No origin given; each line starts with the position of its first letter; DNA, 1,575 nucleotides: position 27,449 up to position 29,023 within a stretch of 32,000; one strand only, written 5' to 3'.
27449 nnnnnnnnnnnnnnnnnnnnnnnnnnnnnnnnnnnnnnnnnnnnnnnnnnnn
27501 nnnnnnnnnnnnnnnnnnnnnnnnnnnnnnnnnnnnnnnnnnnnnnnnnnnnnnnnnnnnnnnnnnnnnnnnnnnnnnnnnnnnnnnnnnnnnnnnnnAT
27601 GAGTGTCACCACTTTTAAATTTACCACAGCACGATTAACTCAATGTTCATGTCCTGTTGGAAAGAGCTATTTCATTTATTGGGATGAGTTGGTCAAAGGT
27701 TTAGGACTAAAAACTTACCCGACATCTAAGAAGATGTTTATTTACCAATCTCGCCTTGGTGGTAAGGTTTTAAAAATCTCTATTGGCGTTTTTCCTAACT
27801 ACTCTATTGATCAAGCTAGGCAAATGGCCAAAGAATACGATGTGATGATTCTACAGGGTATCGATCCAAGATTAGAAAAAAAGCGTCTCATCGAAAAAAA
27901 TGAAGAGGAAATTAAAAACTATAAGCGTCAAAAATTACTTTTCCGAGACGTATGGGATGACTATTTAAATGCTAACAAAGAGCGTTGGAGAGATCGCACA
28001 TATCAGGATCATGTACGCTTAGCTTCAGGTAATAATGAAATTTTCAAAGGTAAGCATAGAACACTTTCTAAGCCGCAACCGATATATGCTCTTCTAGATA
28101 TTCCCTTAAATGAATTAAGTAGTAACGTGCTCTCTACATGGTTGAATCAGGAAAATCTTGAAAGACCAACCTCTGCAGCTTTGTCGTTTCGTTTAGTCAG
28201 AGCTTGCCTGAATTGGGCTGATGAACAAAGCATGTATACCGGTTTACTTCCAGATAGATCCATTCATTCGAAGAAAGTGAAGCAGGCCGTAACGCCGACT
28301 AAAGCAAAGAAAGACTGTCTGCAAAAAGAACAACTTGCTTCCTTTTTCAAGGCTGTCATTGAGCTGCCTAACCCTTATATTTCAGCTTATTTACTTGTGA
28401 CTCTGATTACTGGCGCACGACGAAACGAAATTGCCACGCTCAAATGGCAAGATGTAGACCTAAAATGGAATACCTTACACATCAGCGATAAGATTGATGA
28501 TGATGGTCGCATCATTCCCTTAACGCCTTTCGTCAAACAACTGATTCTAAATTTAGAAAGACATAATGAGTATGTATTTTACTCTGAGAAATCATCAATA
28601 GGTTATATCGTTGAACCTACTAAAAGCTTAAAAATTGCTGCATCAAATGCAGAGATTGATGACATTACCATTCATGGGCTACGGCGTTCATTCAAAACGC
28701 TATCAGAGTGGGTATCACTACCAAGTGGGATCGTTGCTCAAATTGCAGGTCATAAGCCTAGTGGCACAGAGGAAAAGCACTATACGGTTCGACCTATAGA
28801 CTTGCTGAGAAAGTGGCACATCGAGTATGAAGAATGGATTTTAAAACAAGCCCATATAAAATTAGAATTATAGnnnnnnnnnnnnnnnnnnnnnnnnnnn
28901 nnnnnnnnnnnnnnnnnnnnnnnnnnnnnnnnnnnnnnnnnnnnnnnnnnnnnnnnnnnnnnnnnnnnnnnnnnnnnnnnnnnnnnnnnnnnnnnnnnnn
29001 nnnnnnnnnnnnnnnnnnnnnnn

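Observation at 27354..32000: Large type I-F CRISPR array sits directly behind a tRNA-fragment/P4-type integrase junction: CRISPR(-Cas) as apparent cargo of a tRNA-targeting island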

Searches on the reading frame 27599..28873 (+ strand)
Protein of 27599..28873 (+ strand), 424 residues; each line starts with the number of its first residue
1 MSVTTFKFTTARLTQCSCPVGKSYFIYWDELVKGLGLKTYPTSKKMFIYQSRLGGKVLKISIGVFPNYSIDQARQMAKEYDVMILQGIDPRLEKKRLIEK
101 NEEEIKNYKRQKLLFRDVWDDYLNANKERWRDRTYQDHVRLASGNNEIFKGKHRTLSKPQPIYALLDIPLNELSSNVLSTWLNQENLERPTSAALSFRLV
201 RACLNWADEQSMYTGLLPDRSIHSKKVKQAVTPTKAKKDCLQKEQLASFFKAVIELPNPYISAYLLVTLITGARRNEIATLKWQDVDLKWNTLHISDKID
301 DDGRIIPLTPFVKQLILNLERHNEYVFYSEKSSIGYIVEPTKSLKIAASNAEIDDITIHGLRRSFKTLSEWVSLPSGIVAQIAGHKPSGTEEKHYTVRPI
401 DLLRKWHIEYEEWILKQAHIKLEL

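Call 7: find_encoding_contigs(protein=window:27599-28873:+, flank=10000, max_places=10)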
Protein window:27599-28873:+ (424 aa): 3 contigs read that carry it; 2 places shown.
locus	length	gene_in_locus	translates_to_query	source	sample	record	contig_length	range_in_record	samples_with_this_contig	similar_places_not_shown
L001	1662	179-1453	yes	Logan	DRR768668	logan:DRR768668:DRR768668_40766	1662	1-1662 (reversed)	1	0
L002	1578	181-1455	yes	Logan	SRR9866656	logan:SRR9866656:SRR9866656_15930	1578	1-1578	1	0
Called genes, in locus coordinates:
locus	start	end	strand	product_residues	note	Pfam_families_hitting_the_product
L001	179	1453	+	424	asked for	PF13356:Arm-DNA-bind_3, PF00589:Phage_integrase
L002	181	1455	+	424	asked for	PF13356:Arm-DNA-bind_3, PF00589:Phage_integrase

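Call 8: search_protein_families(library=pfam, proteins=[window:27599-28873:+])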
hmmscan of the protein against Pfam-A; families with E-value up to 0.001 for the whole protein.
window:27599-28873:+ (424 aa): 2 families
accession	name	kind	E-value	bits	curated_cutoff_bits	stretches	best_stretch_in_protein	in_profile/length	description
PF00589.27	Phage_integrase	-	1.1e-12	48.5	27.1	1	241-396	3-166/172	Phage integrase family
PF13356.12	Arm-DNA-bind_3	-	2.4e-12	47.2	27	1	30-96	20-82/83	Arm DNA-binding domain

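Call 9: find_related_loci(query=window:27599-28873:+, collection=genome_contigs, flank=10000)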
Query window:27599-28873:+ (424 aa) in genome_contigs; peptide patterns used: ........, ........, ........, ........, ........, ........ (x = any residue, [..] = any of these).
50 stretches matched a pattern; 3 encode a relative of the query (tblastn E <= 1e-3); 3 distinct loci.
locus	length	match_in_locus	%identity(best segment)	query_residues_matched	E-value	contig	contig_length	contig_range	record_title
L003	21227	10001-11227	77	12-420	0e+0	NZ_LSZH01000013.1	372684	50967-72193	Acinetobacter sp. SFB contig.13829_6_42.4, whole genome shotgun sequence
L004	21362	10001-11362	35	6-422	5e-84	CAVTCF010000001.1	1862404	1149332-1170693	MAG: uncultured beta proteobacterium isolate MFD01188.bin.1.7 genome assembly, contig: contig_14406, whole genome shotgu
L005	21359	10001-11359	35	7-422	2e-82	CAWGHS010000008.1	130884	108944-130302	MAG: uncultured beta proteobacterium isolate MFD02832.bin.2.78 genome assembly, contig: contig_24631, whole genome shotg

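Call 19: find_homologous_proteins(query=window:27599-28873:+, max_evalue=1e-30)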
Query window:27599-28873:+ (424 aa): 5490 proteins with E <= 1e-30 among 8000 candidates; the best 120 are listed.
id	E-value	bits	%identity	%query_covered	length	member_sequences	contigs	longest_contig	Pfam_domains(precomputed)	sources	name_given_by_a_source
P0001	1.1e-285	965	100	100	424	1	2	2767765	PF13356.13,PF00589.28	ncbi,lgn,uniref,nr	ncbi:tyrosine-type recombinase/integrase [Acinetobacter wanghuae]|uniref:Tyrosine-type recombinase/i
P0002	1.1e-228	777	80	99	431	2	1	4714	PF13356.13,PF00589.28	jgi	jgi:integrase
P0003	7.4e-228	775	79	98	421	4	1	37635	PF13356.13,PF00589.28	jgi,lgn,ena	jgi:integrase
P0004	3.6e-227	772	80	98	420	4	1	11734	PF13356.13,PF00589.28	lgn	-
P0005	7.2e-225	765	78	99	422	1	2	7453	PF13356.13,PF00589.28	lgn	-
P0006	5.8e-222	755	78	99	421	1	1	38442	PF13356.13,PF00589.28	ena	-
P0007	1.7e-218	744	78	96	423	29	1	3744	PF13356.13,PF00589.28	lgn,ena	-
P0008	2.2e-218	743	77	97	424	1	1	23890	PF13356.13,PF00589.28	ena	-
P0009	7.0e-216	735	74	100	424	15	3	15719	PF13356.13,PF00589.28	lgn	-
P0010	1.7e-215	734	80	94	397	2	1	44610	PF13356.13,PF00589.28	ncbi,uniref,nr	ncbi:tyrosine-type recombinase/integrase [Acinetobacter faecalis]|uniref:tyrosine-type recombinase/i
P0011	6.4e-215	732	74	99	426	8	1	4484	PF13356.13,PF00589.28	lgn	-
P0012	7.6e-215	732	75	99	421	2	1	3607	PF13356.13,PF00589.28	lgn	-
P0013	2.0e-214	730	75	99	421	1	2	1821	PF13356.13,PF00589.28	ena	-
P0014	2.0e-214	730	75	99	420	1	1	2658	PF13356.13,PF00589.28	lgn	-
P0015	6.5e-211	719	75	99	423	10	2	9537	PF13356.13,PF00589.28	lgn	-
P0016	9.2e-210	715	73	97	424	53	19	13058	PF13356.13,PF00589.28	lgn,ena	-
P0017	2.9e-208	710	73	99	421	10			PF13356.13,PF00589.28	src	-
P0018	2.4e-200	684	71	98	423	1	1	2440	PF13356.13,PF00589.28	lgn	-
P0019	2.0e-199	681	74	94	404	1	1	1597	PF13356.13,PF00589.28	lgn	-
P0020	8.8e-167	573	87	68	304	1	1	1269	PF00589.28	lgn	-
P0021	1.5e-139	484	53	97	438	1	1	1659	PF13356.13,PF00589.28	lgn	-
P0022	8.3e-138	478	70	70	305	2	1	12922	PF00589.28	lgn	-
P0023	8.0e-132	458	37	99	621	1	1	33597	PF13356.13,PF00589.28,PF22823.3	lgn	-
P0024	2.6e-128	447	48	97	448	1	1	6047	PF13356.13,PF00589.28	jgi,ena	-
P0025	2.7e-127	443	48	99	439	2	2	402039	PF13356.13,PF00589.28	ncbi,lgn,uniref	ncbi:integrase family protein [Acinetobacter sp.]|uniref:tyrosine-type recombinase/integrase n=1 Tax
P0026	9.8e-125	435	47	99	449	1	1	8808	PF13356.13,PF00589.28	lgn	-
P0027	2.8e-117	410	46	97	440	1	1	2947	PF13356.13,PF00589.28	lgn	-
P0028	8.4e-117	409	45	98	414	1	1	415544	PF13356.13,PF00589.28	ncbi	ncbi:tyrosine-type recombinase/integrase [Acinetobacter radioresistens]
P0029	1.4e-115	405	45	98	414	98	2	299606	PF13356.13,PF00589.28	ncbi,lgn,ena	-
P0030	1.6e-115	405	44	99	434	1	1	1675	PF13356.13,PF00589.28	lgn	-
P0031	1.6e-114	401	44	98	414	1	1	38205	PF13356.13,PF00589.28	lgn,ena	-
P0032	2.2e-114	401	44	98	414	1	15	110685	PF13356.13,PF00589.28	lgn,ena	-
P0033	2.5e-114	401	44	98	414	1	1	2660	PF13356.13,PF00589.28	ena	-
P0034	1.7e-113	398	45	98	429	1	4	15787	PF13356.13,PF00589.28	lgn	-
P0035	3.0e-113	397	44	98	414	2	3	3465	PF13356.13,PF00589.28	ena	-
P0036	6.5e-112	393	47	98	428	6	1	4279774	PF13356.13,PF00589.28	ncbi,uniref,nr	ncbi:tyrosine-type recombinase/integrase [Chromobacterium paludis]|uniref:Integrase family protein n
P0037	7.6e-112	392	44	98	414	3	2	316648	PF13356.13,PF00589.28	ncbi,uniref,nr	ncbi:integrase family protein [Acinetobacter nectaris]|uniref:integrase family protein n=1 Tax=Acine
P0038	2.5e-111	391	44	99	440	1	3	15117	PF13356.13,PF00589.28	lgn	-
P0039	1.8e-110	388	45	98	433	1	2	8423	PF13356.13,PF00589.28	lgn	-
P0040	2.4e-110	388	47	95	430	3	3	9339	PF13356.13,PF00589.28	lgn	-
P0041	5.8e-110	386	44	98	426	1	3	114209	PF13356.13,PF00589.28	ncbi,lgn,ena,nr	ncbi:MAG: preprotein translocase [Methylothermaceae bacteria B42]|nr:MAG: preprotein translocase [Me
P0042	6.1e-110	386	47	95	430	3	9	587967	PF13356.13,PF00589.28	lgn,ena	-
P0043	6.2e-110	386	47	95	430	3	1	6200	PF13356.13,PF00589.28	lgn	-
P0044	1.1e-109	385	45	99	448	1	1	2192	PF13356.13,PF00589.28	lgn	-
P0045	1.4e-109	385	46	98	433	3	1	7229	PF13356.13,PF00589.28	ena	-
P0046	1.5e-109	385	47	95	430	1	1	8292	PF13356.13,PF00589.28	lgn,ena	-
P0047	1.6e-109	385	46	98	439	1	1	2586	PF13356.13,PF00589.28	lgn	-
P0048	2.5e-109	384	45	99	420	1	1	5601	PF13356.13,PF00589.28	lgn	-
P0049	3.2e-109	384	43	98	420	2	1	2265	PF13356.13,PF00589.28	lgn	-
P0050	3.3e-109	384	45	99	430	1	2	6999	PF13356.13,PF00589.28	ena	-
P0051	3.6e-109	384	45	98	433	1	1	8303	PF13356.13,PF00589.28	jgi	jgi:integrase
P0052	5.0e-109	383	44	99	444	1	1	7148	PF13356.13,PF00589.28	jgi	jgi:integrase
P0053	1.1e-108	382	45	99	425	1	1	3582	PF13356.13,PF00589.28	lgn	-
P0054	1.6e-108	382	46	95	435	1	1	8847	PF13356.13,PF00589.28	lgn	-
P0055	2.5e-108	381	46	98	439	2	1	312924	PF13356.13,PF00589.28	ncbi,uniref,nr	ncbi:tyrosine-type recombinase/integrase [Vogesella indigofera]|uniref:tyrosine-type recombinase/int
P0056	2.8e-108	381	44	99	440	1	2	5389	PF13356.13,PF00589.28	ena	-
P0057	2.8e-108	381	46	95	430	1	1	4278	PF13356.13,PF00589.28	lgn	-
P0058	2.9e-108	381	46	95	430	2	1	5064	PF13356.13,PF00589.28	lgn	-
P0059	3.5e-108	380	43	100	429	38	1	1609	PF13356.13,PF00589.28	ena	-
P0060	4.0e-108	380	46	95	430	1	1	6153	PF13356.13,PF00589.28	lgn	-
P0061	4.1e-108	380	46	95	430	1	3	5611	PF13356.13,PF00589.28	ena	-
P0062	5.4e-108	380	44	98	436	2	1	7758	PF13356.13,PF00589.28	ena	-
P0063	5.8e-108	380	46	95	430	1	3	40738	PF13356.13,PF00589.28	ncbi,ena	-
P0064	5.9e-108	380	47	95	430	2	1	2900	PF13356.13,PF00589.28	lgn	-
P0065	8.8e-108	379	46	98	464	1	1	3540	PF13356.13,PF00589.28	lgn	-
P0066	9.1e-108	379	43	99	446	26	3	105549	PF13356.13,PF00589.28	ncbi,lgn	-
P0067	1.1e-107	379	46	98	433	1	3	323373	PF13356.13,PF00589.28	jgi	jgi:integrase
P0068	1.1e-107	379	44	98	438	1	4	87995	PF13356.13,PF00589.28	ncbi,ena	-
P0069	1.1e-107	379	44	98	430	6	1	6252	PF13356.13,PF00589.28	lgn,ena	-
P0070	1.2e-107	379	46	95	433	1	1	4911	PF13356.13,PF00589.28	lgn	-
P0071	1.8e-107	378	44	98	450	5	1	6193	PF13356.13,PF00589.28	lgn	-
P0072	1.9e-107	378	46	98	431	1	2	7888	PF13356.13,PF00589.28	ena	-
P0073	2.2e-107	378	44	98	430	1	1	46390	PF13356.13,PF00589.28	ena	-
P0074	3.4e-107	377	46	95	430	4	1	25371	PF13356.13,PF00589.28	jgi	-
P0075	3.5e-107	377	42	98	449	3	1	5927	PF13356.13,PF00589.28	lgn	-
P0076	3.8e-107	377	44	98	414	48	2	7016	PF13356.13,PF00589.28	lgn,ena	-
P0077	4.0e-107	377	44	97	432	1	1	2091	PF13356.13,PF00589.28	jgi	jgi:integrase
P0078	4.1e-107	377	42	99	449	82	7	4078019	PF13356.13,PF00589.28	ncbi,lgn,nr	ncbi:tyrosine-type recombinase/integrase [Burkholderia thailandensis]|nr:tyrosine-type recombinase/i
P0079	5.0e-107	377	45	98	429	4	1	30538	PF13356.13,PF00589.28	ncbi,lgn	-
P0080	5.7e-107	376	45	98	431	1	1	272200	PF13356.13,PF00589.28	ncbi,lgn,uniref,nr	ncbi:tyrosine-type recombinase/integrase [Lacisediminimonas profundi]|uniref:tyrosine-type recombina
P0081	6.2e-107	376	42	98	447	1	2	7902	PF13356.13,PF00589.28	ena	-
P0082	6.4e-107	376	46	95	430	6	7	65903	PF13356.13,PF00589.28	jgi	jgi:integrase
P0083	6.9e-107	376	43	97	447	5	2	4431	PF13356.13,PF00589.28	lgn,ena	-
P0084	7.2e-107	376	43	98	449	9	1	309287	PF13356.13,PF00589.28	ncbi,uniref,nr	ncbi:tyrosine-type recombinase/integrase [Shewanella sp. JBTF-M18]|uniref:Tyrosine-type recombinase/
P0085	7.8e-107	376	44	97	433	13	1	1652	PF13356.13,PF00589.28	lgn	-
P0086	1.1e-106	375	44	99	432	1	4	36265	PF13356.13,PF00589.28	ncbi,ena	-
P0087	1.2e-106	375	45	98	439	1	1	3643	PF13356.13,PF00589.28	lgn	-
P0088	1.2e-106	375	43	98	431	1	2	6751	PF13356.13,PF00589.28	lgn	-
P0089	1.5e-106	375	44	99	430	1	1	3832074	PF13356.13,PF00589.28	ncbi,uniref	ncbi:tyrosine-type recombinase/integrase [Undibacterium sp. WLHG33]|uniref:tyrosine-type recombinase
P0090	1.5e-106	375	43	99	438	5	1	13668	PF13356.13,PF00589.28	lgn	-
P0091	1.7e-106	375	44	98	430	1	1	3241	PF13356.13,PF00589.28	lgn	-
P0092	1.9e-106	375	46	95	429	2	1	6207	PF13356.13,PF00589.28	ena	-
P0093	2.3e-106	374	44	99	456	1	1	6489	PF13356.13,PF00589.28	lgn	-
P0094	2.4e-106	374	43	99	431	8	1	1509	PF13356.13,PF00589.28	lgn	-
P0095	3.2e-106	374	45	96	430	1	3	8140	PF13356.13,PF00589.28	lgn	-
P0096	3.3e-106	374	44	98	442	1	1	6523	PF13356.13,PF00589.28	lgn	-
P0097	3.3e-106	374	43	98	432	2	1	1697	PF13356.13,PF00589.28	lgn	-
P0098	3.4e-106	374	43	97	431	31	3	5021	PF13356.13,PF00589.28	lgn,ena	-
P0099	3.8e-106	374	45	95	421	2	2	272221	PF13356.13,PF00589.28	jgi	jgi:integrase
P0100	4.2e-106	374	43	97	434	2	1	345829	PF13356.13,PF00589.28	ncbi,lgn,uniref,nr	ncbi:integrase family protein [Burkholderia cenocepacia]|uniref:tyrosine-type recombinase/integrase 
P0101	4.5e-106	373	43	97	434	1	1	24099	PF13356.13,PF00589.28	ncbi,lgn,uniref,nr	ncbi:tyrosine-type recombinase/integrase [Burkholderia anthina]|uniref:tyrosine-type recombinase/int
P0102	4.9e-106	373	42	99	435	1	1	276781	PF13356.13,PF00589.28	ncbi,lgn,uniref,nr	ncbi:tyrosine-type recombinase/integrase [Nitrosomonas marina]|uniref:Site-specific recombinase XerD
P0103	5.2e-106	373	44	98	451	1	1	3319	PF13356.13,PF00589.28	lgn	-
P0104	5.3e-106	373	45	95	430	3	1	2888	PF13356.13,PF00589.28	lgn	-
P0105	5.3e-106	373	43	97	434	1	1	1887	PF13356.13,PF00589.28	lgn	-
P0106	5.4e-106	373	44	97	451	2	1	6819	PF13356.13,PF00589.28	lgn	-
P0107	6.0e-106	373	43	98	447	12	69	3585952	PF13356.13,PF00589.28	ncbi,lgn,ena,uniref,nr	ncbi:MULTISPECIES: integrase family protein [Pseudoalteromonas]|uniref:tyrosine-type recombinase/int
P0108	6.1e-106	373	44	97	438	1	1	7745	PF13356.13,PF00589.28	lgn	-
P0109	7.9e-106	373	44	98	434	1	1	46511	PF13356.13,PF00589.28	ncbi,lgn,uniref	ncbi:MAG: integrase family protein [Collimonas pratensis]|uniref:tyrosine-type recombinase/integrase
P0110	8.4e-106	373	42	98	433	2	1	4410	PF13356.13,PF00589.28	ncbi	ncbi:MAG: integrase family protein [Comamonadaceae bacterium]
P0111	8.8e-106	372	44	98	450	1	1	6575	PF13356.13,PF00589.28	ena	-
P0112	9.8e-106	372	44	98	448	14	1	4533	PF13356.13,PF00589.28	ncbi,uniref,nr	ncbi:integrase family protein [Pseudoalteromonas sp.]|uniref:tyrosine-type recombinase/integrase n=1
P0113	1.1e-105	372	42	98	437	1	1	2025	PF13356.13,PF00589.28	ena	-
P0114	1.2e-105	372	44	98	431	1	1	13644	PF13356.13,PF00589.28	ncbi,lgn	-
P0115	1.3e-105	372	44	99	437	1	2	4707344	PF13356.13,PF00589.28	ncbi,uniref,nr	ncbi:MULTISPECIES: tyrosine-type recombinase/integrase [Paraburkholderia]|uniref:Integrase family pr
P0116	1.3e-105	372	42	98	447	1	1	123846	PF13356.13,PF00589.28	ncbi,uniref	ncbi:tyrosine-type recombinase/integrase [Pseudoalteromonas sp. SIMBA_162]|uniref:tyrosine-type reco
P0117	1.3e-105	372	43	98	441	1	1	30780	PF13356.13,PF00589.28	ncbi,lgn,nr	ncbi:MAG: integrase family protein [Desulfobacteraceae bacterium]|nr:integrase family protein [Desul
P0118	1.4e-105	372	44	98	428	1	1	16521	PF13356.13,PF00589.28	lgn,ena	-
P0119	1.4e-105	372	43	99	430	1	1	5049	PF13356.13,PF00589.28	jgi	-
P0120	1.4e-105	372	45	98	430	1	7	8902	PF13356.13,PF00589.28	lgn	-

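Call 21: find_encoding_contigs(protein=P0010, flank=10000, max_places=3)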
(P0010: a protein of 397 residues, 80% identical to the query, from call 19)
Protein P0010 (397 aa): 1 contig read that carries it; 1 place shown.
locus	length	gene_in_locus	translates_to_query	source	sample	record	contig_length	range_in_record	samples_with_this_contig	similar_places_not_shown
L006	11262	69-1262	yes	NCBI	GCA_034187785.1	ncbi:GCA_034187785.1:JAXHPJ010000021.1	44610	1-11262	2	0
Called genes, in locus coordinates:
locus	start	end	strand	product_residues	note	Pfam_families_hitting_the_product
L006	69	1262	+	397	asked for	PF13356:Arm-DNA-bind_3, PF00589:Phage_integrase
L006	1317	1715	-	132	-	PF16747:Adhesin_E (weak)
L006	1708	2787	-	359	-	-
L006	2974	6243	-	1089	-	PF04313:HSDR_N, PF00270:DEAD (weak), PF04851:ResIII, PF18766:SWI2_SNF2, PF22679:T1R_D3-like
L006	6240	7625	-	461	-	PF01420:Methylase_S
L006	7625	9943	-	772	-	PF12161:HsdM_N, PF02384:N6_Mtase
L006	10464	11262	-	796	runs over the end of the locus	PF06048:DUF927, PF18662:HTH_56 (weak)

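Call 22: find_encoding_contigs(protein=P0003, flank=10000, max_places=3)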
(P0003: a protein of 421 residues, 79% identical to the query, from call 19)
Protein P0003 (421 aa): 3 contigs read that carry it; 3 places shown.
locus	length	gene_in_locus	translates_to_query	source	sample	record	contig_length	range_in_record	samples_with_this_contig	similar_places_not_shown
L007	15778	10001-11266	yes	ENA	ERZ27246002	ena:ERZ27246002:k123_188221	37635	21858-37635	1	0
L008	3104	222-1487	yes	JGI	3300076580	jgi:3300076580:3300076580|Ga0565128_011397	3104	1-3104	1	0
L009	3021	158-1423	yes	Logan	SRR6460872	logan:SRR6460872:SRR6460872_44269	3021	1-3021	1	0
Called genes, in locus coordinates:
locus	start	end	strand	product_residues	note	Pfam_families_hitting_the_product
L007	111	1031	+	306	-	PF04444:Dioxygenase_N, PF00775:Dioxygenase_C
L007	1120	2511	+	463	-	PF00355:Rieske, PF00848:Ring_hydroxyl_A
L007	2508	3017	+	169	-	PF13577:SnoaL_4 (weak), PF00866:Ring_hydroxyl_B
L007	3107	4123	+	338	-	PF00111:Fer2, PF00970:FAD_binding_6, PF00175:NAD_binding_1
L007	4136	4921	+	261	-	PF00106:adh_short, PF08659:KR (weak), PF13561:adh_short_C2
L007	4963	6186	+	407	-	PF03594:BenE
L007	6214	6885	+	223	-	PF01144:CoA_trans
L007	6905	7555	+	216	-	PF01144:CoA_trans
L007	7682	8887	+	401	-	PF00108:Thiolase_N, PF00109:ketoacyl-synt, PF02803:Thiolase_C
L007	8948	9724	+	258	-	PF03096:Ndr, PF00561:Abhydrolase_1, PF12146:Hydrolase_4, PF12697:Abhydrolase_6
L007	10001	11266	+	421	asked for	PF13356:Arm-DNA-bind_3, PF00589:Phage_integrase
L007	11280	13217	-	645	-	PF09848:SLFN-g3_helicase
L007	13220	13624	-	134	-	PF00293:NUDIX, PF14815:NUDIX_4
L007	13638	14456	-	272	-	PF26348:SRA_ScoMcrA, PF01844:HNH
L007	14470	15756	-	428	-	PF10117:McrBC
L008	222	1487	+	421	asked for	PF13356:Arm-DNA-bind_3, PF00589:Phage_integrase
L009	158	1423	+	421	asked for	PF13356:Arm-DNA-bind_3, PF00589:Phage_integrase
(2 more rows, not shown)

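Call 27: find_related_loci(query=window:27599-28873:+, collection=viral_contigs, flank=10000)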
Query window:27599-28873:+ (424 aa) in viral_contigs; peptide patterns used: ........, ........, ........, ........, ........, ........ (x = any residue, [..] = any of these).
15 stretches matched a pattern, but none encodes a relative of the query by tblastn (E <= 1e-3).

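Call 33: find_encoding_contigs(protein=P0006, flank=10000, max_places=2)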
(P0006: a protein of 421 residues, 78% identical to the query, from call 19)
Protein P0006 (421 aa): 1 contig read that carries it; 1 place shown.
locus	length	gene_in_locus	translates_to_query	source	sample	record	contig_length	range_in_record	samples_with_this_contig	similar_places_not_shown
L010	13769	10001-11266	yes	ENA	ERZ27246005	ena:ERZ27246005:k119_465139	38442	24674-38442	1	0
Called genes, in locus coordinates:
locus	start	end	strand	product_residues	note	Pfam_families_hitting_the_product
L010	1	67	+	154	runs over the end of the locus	-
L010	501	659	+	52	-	-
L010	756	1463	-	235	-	PF00027:cNMP_binding, PF13545:HTH_Crp_2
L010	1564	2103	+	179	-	PF06127:Mpo1-like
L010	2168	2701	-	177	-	-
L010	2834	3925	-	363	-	PF01926:MMR_HSR1, PF02421:FeoB_N (weak), PF06071:YchF-GTPase_C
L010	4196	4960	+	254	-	PF02798:GST_N (weak), PF13417:GST_N_3, PF13409:GST_N_2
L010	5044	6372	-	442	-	PF26154:DUF8042 (faint)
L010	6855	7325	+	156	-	PF13404:HTH_AsnC-type, PF13412:HTH_24, PF08279:HTH_11 (faint), PF01037:AsnC_trans_reg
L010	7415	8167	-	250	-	PF20772:TACO1_YebC_N, PF01709:Transcrip_reg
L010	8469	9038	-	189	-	PF01553:Acyltransferase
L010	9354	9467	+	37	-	-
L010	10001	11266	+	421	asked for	PF13356:Arm-DNA-bind_3, PF00589:Phage_integrase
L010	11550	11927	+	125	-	PF01527:HTH_Tnp_1, PF13518:HTH_28 (weak)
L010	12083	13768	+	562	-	?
